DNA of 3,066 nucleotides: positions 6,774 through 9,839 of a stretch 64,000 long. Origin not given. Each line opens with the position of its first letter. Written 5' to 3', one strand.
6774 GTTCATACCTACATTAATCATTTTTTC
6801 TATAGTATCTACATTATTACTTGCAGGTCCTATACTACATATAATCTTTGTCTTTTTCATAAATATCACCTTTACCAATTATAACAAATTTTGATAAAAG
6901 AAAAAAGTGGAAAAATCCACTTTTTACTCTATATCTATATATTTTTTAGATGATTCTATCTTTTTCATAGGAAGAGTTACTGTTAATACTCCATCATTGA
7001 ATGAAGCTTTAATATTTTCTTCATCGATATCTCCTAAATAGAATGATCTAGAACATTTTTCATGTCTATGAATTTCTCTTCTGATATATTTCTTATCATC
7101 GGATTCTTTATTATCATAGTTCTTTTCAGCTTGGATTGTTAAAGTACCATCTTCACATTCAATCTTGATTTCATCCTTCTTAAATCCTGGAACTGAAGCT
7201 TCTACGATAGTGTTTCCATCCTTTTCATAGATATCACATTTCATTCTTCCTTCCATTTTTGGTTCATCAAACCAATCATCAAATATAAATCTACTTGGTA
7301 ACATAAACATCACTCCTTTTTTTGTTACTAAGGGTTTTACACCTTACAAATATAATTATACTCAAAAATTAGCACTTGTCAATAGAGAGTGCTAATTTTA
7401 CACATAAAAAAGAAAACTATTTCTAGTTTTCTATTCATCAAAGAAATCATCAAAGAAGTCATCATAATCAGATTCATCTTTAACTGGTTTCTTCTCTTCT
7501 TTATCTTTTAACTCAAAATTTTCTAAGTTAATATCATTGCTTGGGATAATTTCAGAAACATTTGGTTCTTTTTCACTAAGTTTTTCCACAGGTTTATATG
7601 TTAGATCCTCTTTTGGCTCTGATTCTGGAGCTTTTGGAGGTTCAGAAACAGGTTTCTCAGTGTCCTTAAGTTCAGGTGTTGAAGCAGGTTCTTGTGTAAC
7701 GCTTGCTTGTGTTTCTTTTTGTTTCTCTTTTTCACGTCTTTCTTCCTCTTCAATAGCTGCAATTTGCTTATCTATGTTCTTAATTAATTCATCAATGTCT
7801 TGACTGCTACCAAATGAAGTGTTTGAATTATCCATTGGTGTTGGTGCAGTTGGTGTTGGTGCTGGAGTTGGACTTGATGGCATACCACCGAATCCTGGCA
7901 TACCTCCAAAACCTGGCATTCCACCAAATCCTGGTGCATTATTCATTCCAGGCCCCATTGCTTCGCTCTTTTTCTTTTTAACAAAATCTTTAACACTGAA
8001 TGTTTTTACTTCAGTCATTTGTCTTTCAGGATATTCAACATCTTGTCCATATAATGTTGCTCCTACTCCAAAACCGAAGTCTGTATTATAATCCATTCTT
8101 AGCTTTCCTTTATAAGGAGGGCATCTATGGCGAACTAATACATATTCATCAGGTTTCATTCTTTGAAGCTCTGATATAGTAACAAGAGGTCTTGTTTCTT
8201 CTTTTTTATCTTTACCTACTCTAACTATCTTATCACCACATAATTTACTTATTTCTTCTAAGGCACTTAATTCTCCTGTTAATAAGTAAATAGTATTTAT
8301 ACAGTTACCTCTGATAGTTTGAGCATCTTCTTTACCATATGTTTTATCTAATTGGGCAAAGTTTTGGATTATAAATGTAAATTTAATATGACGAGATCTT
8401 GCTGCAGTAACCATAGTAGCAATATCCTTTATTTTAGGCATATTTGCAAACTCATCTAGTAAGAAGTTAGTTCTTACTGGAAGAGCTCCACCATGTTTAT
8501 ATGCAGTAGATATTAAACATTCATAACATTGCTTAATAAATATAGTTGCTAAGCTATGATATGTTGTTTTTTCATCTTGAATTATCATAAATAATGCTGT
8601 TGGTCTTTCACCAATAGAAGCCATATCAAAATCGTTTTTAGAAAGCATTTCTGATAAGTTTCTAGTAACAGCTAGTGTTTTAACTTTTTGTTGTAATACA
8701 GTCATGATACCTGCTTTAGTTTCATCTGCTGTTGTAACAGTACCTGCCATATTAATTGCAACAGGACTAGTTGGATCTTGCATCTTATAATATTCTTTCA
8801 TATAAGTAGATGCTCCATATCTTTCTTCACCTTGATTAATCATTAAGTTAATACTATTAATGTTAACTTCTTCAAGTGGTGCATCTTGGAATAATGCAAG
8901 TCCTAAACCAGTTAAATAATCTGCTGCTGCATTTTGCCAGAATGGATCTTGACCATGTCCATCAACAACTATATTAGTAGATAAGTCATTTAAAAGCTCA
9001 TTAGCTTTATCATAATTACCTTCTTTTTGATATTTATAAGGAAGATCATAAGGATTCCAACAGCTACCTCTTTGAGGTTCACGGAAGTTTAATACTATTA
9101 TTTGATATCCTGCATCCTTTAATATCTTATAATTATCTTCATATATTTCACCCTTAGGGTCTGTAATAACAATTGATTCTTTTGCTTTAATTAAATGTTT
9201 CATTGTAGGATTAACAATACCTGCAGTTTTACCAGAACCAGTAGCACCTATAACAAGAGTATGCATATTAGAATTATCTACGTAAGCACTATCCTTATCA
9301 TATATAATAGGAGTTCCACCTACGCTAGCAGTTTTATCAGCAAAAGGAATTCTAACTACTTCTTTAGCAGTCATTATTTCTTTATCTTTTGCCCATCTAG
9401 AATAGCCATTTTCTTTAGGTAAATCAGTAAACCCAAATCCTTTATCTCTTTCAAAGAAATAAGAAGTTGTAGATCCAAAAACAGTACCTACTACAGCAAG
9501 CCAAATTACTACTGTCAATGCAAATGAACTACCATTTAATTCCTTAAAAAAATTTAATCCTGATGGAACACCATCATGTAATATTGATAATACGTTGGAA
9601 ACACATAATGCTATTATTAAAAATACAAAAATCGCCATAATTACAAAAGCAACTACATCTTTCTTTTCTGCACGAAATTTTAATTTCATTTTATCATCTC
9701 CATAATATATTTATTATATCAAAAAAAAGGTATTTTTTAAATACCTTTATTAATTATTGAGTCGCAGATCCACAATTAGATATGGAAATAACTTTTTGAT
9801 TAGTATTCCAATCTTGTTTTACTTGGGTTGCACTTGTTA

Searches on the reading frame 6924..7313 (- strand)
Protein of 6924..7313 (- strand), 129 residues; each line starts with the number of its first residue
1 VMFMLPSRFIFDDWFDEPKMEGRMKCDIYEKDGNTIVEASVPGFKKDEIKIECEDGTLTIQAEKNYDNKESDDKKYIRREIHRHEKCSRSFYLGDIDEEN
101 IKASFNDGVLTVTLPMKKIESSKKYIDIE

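Call 7: search_protein_families(library=pfam, proteins=[window:6924-7313:-], max_evalue=0.001)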
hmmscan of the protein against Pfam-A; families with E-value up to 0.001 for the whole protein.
window:6924-7313:- (129 aa): 3 families
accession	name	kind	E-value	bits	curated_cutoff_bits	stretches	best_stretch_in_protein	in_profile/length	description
PF00011.27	HSP20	-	1.4e-20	73.8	20.8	1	28-128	2-101/102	Hsp20/alpha crystallin family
PF18046.7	FKBP26_C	-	5.7e-05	23.7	27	0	35-65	7-37/72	FKBP26_C-terminal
PF17886.7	ArsA_HSP20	-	0.00019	21.3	22.5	0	32-113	1-62/63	HSP20-like domain found in ArsA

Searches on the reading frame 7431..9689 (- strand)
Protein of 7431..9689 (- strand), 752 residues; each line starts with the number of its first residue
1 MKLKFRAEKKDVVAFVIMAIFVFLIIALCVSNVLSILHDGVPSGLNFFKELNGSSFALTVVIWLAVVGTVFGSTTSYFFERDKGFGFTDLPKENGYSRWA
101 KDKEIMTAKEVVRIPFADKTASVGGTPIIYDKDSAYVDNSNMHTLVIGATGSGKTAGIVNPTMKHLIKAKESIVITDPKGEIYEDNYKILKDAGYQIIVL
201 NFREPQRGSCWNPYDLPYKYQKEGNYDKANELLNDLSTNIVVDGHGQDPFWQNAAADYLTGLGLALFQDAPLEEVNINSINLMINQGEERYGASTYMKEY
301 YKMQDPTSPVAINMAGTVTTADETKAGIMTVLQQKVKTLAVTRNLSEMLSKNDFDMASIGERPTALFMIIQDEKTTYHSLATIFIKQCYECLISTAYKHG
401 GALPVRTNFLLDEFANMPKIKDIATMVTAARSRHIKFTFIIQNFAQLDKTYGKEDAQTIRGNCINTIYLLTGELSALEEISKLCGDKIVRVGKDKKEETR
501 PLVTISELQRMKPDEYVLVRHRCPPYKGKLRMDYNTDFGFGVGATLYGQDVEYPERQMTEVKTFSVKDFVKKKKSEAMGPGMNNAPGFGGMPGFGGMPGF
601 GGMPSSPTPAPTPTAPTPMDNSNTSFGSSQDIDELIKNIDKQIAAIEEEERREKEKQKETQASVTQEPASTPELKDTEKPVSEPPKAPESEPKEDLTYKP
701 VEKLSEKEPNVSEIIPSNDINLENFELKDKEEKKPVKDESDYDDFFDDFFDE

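Call 7: search_protein_families(library=pfam, proteins=[window:7431-9689:-], max_evalue=0.001)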
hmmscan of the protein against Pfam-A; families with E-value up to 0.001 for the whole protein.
window:7431-9689:- (752 aa): 5 families
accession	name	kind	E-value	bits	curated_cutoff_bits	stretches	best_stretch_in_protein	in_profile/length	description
PF02534.20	T4SS-DNA_transf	-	5.8e-59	200.6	20.1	1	109-529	17-441/468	Type IV secretory system Conjugative DNA transfer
PF12696.13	TraG-D_C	-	6.2e-26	91.2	22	1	407-512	2-125/126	TraM recognition site of TraD and TraG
PF10412.15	TrwB_AAD_bind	-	2.9e-25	89.4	20.5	1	139-509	13-352/387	Type IV secretion-system coupling protein DNA-binding domain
PF00270.35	DEAD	-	0.00064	19.9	26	0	141-196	14-71/167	DEAD/DEAH box helicase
PF01935.23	DUF87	-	0.00086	19.9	23.2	1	136-184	15-66/220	Helicase HerA, central domain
